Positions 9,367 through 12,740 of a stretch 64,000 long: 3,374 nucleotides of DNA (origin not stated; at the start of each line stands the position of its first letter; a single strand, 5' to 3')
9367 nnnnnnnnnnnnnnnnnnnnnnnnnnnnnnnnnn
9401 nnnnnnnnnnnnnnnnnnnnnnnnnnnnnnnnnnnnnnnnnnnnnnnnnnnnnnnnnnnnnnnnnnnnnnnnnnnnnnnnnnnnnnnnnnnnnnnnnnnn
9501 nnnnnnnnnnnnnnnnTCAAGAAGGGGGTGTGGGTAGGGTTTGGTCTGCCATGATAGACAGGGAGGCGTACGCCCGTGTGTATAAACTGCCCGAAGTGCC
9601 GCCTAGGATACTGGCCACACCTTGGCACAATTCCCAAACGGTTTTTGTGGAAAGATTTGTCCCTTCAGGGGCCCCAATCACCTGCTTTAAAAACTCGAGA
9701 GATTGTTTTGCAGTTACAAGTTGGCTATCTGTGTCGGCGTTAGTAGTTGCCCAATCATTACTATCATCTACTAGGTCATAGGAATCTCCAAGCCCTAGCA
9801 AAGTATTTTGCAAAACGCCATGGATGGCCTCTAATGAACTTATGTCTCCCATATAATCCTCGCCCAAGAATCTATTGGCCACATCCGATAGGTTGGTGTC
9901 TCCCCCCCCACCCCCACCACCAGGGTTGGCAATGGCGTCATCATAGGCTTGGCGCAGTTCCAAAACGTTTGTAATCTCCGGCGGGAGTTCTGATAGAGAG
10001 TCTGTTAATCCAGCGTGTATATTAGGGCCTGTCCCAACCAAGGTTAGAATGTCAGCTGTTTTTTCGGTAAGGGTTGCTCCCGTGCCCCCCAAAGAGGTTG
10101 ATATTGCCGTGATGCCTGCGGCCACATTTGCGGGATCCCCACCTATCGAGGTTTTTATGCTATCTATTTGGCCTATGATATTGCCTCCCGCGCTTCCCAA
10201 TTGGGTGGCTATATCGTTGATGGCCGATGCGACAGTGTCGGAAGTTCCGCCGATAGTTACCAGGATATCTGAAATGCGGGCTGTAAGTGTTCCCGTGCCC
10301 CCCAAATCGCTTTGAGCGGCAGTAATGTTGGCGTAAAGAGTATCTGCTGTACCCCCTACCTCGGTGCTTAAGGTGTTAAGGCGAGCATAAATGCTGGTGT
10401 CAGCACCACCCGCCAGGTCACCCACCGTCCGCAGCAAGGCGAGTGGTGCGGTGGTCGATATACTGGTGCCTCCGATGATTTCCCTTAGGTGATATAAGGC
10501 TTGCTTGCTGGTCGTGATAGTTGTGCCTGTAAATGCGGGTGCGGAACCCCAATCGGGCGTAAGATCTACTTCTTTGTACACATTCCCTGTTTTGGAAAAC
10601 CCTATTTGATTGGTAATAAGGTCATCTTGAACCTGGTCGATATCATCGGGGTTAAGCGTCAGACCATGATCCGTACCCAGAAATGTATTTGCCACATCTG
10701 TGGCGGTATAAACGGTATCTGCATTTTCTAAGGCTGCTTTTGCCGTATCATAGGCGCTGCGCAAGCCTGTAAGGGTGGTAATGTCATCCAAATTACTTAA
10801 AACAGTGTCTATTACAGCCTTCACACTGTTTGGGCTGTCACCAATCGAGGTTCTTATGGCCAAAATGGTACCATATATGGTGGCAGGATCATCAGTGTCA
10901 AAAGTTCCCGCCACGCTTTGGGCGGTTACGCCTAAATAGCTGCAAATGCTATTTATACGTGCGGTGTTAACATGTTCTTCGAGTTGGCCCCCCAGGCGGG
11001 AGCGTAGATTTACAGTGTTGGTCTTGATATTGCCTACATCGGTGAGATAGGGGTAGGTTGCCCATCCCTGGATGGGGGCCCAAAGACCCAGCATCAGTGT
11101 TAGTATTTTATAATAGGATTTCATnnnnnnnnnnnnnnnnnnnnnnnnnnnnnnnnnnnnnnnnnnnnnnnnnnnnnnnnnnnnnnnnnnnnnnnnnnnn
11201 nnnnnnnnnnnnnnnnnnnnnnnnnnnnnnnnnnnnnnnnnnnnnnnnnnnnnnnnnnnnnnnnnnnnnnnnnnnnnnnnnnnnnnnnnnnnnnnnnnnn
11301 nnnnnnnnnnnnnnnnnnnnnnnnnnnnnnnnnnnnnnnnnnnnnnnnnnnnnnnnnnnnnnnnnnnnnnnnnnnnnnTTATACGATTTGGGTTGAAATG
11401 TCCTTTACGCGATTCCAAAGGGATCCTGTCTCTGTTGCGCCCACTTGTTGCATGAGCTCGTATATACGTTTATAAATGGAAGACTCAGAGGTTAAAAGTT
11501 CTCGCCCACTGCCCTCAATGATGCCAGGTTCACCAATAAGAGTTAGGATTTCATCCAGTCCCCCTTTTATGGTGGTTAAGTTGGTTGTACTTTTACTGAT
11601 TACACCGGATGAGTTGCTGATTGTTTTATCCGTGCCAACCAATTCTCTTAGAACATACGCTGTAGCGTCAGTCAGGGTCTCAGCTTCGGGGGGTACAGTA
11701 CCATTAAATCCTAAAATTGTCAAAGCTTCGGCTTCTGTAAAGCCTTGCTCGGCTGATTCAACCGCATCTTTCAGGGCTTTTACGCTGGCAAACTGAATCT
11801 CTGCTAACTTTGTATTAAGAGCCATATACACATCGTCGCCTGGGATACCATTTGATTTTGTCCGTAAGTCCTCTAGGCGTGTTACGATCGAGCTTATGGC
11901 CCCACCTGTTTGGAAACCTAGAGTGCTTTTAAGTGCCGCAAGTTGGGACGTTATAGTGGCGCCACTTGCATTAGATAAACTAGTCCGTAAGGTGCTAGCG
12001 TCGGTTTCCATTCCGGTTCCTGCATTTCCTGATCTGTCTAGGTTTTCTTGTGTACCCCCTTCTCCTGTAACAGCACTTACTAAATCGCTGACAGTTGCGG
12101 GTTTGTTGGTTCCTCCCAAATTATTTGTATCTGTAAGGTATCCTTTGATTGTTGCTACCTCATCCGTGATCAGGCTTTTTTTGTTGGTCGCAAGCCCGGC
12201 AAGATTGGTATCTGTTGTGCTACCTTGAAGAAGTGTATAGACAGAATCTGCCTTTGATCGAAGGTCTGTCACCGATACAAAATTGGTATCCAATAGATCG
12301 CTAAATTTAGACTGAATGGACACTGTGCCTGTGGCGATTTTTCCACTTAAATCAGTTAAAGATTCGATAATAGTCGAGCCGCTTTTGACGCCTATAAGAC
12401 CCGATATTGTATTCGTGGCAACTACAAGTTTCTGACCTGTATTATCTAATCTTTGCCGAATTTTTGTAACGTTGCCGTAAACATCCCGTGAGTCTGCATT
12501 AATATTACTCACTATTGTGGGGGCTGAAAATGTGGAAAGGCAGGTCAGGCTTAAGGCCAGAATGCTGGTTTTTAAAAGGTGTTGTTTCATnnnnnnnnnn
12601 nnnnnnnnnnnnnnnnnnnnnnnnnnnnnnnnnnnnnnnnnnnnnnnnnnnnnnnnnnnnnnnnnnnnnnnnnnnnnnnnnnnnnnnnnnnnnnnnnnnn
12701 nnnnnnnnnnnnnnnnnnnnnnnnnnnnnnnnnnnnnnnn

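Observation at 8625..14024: Tandem array of four divergent paralogs encoding secreted proteins built from a ~17-18-residue helix/Gly-turn repeat; no family I can name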

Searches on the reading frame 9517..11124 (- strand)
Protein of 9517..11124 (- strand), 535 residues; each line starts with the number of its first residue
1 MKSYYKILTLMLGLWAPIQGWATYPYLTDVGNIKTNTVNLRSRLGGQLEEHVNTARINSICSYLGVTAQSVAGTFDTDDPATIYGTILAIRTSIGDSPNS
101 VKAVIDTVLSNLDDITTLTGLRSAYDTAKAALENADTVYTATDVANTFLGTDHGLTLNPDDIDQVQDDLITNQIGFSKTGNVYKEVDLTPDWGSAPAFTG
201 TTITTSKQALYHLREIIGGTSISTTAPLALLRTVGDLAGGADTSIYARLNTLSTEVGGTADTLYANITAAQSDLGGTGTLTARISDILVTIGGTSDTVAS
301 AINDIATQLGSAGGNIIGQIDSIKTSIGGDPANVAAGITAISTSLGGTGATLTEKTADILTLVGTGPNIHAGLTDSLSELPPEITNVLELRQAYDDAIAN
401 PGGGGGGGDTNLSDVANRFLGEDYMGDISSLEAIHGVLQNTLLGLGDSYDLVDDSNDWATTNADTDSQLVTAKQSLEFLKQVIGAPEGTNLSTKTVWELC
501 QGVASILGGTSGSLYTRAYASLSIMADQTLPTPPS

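Call 3: search_protein_families(library=pfam, proteins=[window:9517-11124:-], max_evalue=1)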
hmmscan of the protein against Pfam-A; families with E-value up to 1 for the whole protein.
window:9517-11124:- (535 aa): 1 family
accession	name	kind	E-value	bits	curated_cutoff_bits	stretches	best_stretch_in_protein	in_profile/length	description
PF04513.17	Baculo_PEP_C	-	0.0032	18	38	0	295-354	51-110/140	Baculovirus polyhedron envelope protein, PEP, C terminus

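Call 4: search_protein_families(library=ncbifam, proteins=[window:9517-11124:-], max_evalue=1)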
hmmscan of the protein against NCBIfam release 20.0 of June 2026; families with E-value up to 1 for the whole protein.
window:9517-11124:- (535 aa): 0 families

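Call 5: search_solved_structures(query=window:9517-11124:-, max_evalue=10)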
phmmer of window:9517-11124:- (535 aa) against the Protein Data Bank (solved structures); distinct sequences matched with E-value up to 10: 3.
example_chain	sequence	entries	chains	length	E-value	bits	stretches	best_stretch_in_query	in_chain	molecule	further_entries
9jsd_A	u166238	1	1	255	0.062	15.3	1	368-409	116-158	Vacuolar-sorting protein SNF7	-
8b5m_A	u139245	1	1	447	1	11.3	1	29-134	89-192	Mannosyl-oligosaccharide 1,2-alpha-mannosidase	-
4ayo_A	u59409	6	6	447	1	11.3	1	29-134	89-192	MANNOSYL-OLIGOSACCHARIDE 1,2-ALPHA-MANNOSIDASE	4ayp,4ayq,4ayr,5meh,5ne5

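Call 8: find_homologous_proteins(query=window:9517-11124:-, max_evalue=0.001)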
Query window:9517-11124:- (535 aa): 1 proteins with E <= 0.001 among 8000 candidates.
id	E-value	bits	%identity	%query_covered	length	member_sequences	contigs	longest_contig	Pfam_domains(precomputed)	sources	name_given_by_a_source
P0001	2.3e-276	936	85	100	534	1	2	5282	-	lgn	-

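Call 10: find_encoding_contigs(protein=P0001, flank=10000, max_places=6)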
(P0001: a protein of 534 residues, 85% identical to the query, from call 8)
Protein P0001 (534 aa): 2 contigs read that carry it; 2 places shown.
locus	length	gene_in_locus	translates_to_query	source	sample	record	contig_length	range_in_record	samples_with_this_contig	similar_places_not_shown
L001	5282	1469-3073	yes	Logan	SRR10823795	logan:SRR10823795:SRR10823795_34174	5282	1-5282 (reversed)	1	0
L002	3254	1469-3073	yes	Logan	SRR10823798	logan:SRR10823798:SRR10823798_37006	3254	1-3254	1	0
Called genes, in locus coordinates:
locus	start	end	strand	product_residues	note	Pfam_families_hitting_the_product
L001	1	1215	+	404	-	?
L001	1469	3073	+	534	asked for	-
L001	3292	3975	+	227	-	-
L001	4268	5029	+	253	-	-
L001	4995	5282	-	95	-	?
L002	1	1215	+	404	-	?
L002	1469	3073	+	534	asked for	-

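Call 27: find_homologous_proteins(query=A3, max_evalue=0.01)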
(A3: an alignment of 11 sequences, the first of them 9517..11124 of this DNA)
Query A3 (11 sequences) (535 aa, profile of the alignment): 1 proteins with E <= 0.01 among 8000 candidates.
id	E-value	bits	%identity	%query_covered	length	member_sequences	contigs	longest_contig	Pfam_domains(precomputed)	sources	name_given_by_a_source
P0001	6.8e-114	399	85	100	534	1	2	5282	-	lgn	-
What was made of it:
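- Tried and rejected: word-indexed search with p2 and with the family profile: only the 85% ortholog (calls 8, 27);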

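Call 41: predict_structure(alignment_id=A5)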
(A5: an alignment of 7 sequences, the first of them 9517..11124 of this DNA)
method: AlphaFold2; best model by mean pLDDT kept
length: 535 residues; sequences in the alignment: 7
mean_pLDDT: 37.9   pTM: 0.25
mean pLDDT of the five models: 37.9, 36.6, 35.6, 34.9, 34.8
residues with pLDDT >= 90: 0; 70-90: 0; 50-70: 53; < 50: 482
segments of 3 or more residues with pLDDT < 50: 1-27, 40-88, 95-98, 136-391, 396-535
pLDDT, mean of each block of 10 residues (from residue 1): 40 38 46 52 41 36 30 39 46 50 61 62 62 52 40 35 38 32 29 37 41 34 32 32 36 33 36 38 37 37 36 34 32 32 31 31 27 31 40 47 29 35 34 40 34 34 34 40 37 37 32 34 30 28
secondary structure, 60 per line:
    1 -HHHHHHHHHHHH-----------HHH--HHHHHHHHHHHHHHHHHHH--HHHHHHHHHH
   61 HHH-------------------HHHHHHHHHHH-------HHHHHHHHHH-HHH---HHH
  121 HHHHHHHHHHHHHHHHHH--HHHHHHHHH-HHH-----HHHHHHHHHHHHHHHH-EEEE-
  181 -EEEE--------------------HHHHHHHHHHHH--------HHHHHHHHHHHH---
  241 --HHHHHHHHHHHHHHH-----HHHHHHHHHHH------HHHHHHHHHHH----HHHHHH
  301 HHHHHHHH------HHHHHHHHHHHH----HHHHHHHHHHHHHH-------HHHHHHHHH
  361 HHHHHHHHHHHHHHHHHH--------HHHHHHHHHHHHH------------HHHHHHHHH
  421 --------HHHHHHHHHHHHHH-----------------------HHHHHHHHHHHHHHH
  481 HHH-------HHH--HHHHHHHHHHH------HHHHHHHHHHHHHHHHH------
elements in order: H2-13 H30-48 H51-63 H83-93 H101-110 H118-138 H141-149 H159-174 E176-179 E182-185 H206-217 H226-237 H243-257 H263-273 H280-290 H295-308 H315-326 H331-344 H352-378 H387-399 H412-420 H429-442 H466-483 H496-506 H513-529

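Call 42: search_solved_structures(query=A3, max_evalue=10)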
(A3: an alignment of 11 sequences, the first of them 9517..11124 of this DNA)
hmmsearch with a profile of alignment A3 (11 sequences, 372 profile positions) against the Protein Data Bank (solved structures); distinct sequences matched with E-value up to 10: 7.
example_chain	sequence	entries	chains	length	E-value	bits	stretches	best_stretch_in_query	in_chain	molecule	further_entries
3s84_A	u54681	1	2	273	0.021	17.4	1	75-266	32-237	Apolipoprotein A-IV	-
3jqh_A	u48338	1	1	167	0.13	14.8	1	33-152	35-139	C-type lectin domain family 4 member M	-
7vbg_A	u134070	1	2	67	0.34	13.4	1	312-363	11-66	Protein regulator of cytokinesis 1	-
1ya9_A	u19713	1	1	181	0.37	13.3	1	163-255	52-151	Apolipoprotein E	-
3a7m_A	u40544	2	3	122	0.45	13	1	277-345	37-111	Flagellar protein fliT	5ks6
6ch2_D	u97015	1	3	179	0.65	12.5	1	277-345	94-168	Flagellar hook-associated protein 2,Flagellar protein FliT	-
9i0d_A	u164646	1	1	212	0.94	12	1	126-196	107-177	Lipoprotein cytochrome c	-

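Call 44: search_protein_families(library=phrogs, alignment_id=A3, max_evalue=0.1)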
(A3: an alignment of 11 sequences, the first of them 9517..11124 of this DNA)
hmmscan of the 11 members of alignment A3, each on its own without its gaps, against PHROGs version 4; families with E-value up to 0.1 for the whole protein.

A. member 1, window:9517-11124:- (535 aa): 0 families

B. families by the number of members that match (of 11 scanned): 3 families
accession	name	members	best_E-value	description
phrog_1188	-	1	0.026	-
phrog_443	-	1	0.042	holin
phrog_12368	-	1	0.044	-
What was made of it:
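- On Phage tail-fibre or other phage structural proteins: PHROGs best E 0.026 in 1 of 11 members (call 44).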

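Call 46: find_related_loci(query=A2, collection=metagenome_contigs, flank=10000)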
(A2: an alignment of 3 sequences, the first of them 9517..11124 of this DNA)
Query A2 (535 aa) in metagenome_contigs; peptide patterns used: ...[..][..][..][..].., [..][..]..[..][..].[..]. (x = any residue, [..] = any of these).
202 stretches matched a pattern, but none encodes a relative of the query by tblastn (E <= 1e-3).

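Call 56: search_protein_families(library=pfam, alignment_id=A3, max_evalue=1)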
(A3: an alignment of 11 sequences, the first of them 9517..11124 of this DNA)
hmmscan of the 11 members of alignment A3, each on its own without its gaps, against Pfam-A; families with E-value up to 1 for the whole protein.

A. member 1, window:9517-11124:- (535 aa): 1 family
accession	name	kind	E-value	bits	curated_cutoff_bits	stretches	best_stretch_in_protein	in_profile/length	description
PF04513.17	Baculo_PEP_C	-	0.0032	18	38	0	295-354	51-110/140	Baculovirus polyhedron envelope protein, PEP, C terminus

B. families by the number of members that match (of 11 scanned): 4 families
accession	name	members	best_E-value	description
PF04513.17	Baculo_PEP_C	3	0.0032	Baculovirus polyhedron envelope protein, PEP, C terminus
PF09898.14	DUF2125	1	0.028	Uncharacterized protein conserved in bacteria (DUF2125)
PF03954.19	Lectin_N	1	0.064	Hepatic lectin, N-terminal domain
PF09311.16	Rab5-bind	1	0.29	Rabaptin-like protein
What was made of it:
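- On Autotransporters / chlamydial Pmp: No Autotransporter or Pmp Pfam hit (calls 3, 56).
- On Flagellin / hook-associated proteins: No Pfam or NCBIfam hit (calls 3, 4, 56).
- On Baculo_PEP_C (PF04513): This is compositional (calls 3, 56).
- Closest known: Segmented amphipathic-helix proteins. Same: These are the only, sub-threshold, sequence hits: ApoA-IV E 0.021, and Baculo_PEP_C at 18 bits against a cut-off of 38 (calls 3, 42, 56).
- No eukaryote-like domains were found (calls 3, 56).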

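Call 57: search_protein_families(library=padloc, alignment_id=A3, max_evalue=0.1)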
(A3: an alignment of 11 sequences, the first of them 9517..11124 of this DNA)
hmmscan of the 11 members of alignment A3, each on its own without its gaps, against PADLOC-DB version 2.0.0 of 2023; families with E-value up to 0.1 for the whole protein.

A. member 1, window:9517-11124:- (535 aa): 0 families

B. families by the number of members that match (of 11 scanned): 1 family
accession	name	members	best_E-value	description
PDLC02195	IetA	1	0.016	-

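Call 74: fold_search(model_id=the predicted structure, library=pdb)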
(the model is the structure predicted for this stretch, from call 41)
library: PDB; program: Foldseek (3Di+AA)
matches with E <= 10: 10; with E <= 0.001: 0
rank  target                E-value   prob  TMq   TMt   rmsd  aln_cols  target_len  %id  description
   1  9cru_K                3.5e+00  0.02  0.05  0.11  53.5       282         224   13  Y20S (Sec18-Sec17-Sec9-Sso1-Snc1) EDTA - Class 1 (released 2025-08-27)
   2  8tlv_A                4.5e+00  0.06  0.08  0.09  15.6       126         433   17  Crystal structure of MBP and AF9 AHD fusion protein 4AQK in complex with peptidomimetic inhibitor 28 (released 2024-05-29)
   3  3v5z_A                6.8e+00  0.07  0.13  0.32  10.2       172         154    8  Structure of FBXL5 hemerythrin domain, C2 cell, grown anaerobically (released 2012-01-25)
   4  9fqr_H9               6.8e+00  0.01  0.08  0.03  43.5       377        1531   11  96-nm repeat of axonemal doublet microtubules from bovine sperm (released 2025-03-26)
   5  2xm4                  8.4e+00  0.12  0.14  0.45   7.9       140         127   17  Cytochrome c prime from Alcaligenes xylosoxidans: Ferrous R124E variant (released 2010-11-10)
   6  8b6h_DN               8.8e+00  0.01  0.08  0.09  53.5       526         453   10  Cryo-EM structure of cytochrome c oxidase dimer (complex IV) from respiratory supercomplex of Tetrahymena thermophila (released 2023-03-29)
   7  6j3y_Q                9.3e+00  0.04  0.07  0.23  13.7        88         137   22  Structure of C2S2-type PSII-FCPII supercomplex from diatom (released 2019-08-07)
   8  5agf                  9.3e+00  0.03  0.08  0.27  16.3       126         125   14  Nitrosyl complex of the D121Q variant of cytochrome c prime from Alcaligenes xylosoxidans (released 2015-09-09)
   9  8cih_B                9.8e+00  0.06  0.13  0.33  12.0       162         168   12  Structure of FL CINP (released 2024-02-21)
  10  2efk                  9.8e+00  0.01  0.06  0.11  47.1       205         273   13  Crystal structure of the EFC domain of Cdc42-interacting protein 4 (released 2007-05-29)

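Call 79: find_related_loci(query=A2, collection=viral_contigs, flank=5000)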
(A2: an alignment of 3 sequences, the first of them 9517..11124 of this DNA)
Query A2 (535 aa) in viral_contigs; peptide patterns used: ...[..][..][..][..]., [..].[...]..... (x = any residue, [..] = any of these).
136 stretches matched a pattern, but none encodes a relative of the query by tblastn (E <= 1e-3).

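Call 81: search_dna_similar(query=window:9517-11124:-, collection=phages, mode=protein, max_evalue=0.001, max_rows=10)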
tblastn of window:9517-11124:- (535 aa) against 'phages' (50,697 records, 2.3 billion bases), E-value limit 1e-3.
No match.
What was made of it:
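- On Phage tail-fibre or other phage structural proteins: No tblastn hit in 50,697 phage records (call 81).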

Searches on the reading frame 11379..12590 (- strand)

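Call 3: search_protein_families(library=pfam, proteins=[window:11379-12590:-], max_evalue=1)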
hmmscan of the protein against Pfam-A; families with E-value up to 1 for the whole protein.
window:11379-12590:- (403 aa): 1 family
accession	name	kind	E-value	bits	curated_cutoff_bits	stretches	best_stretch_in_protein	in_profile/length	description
PF03954.19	Lectin_N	-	0.064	13.6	28.3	1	192-241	60-103/140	Hepatic lectin, N-terminal domain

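Call 4: search_protein_families(library=ncbifam, proteins=[window:11379-12590:-], max_evalue=1)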
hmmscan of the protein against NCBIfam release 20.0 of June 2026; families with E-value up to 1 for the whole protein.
window:11379-12590:- (403 aa): 1 family
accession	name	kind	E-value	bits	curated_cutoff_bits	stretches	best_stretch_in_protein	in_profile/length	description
TIGR01625.1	YidE_YbjL_dupl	subfamily_domain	0.1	12.4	71.95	1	66-136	67-136/154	AspT/YidE/YbjL antiporter duplication domain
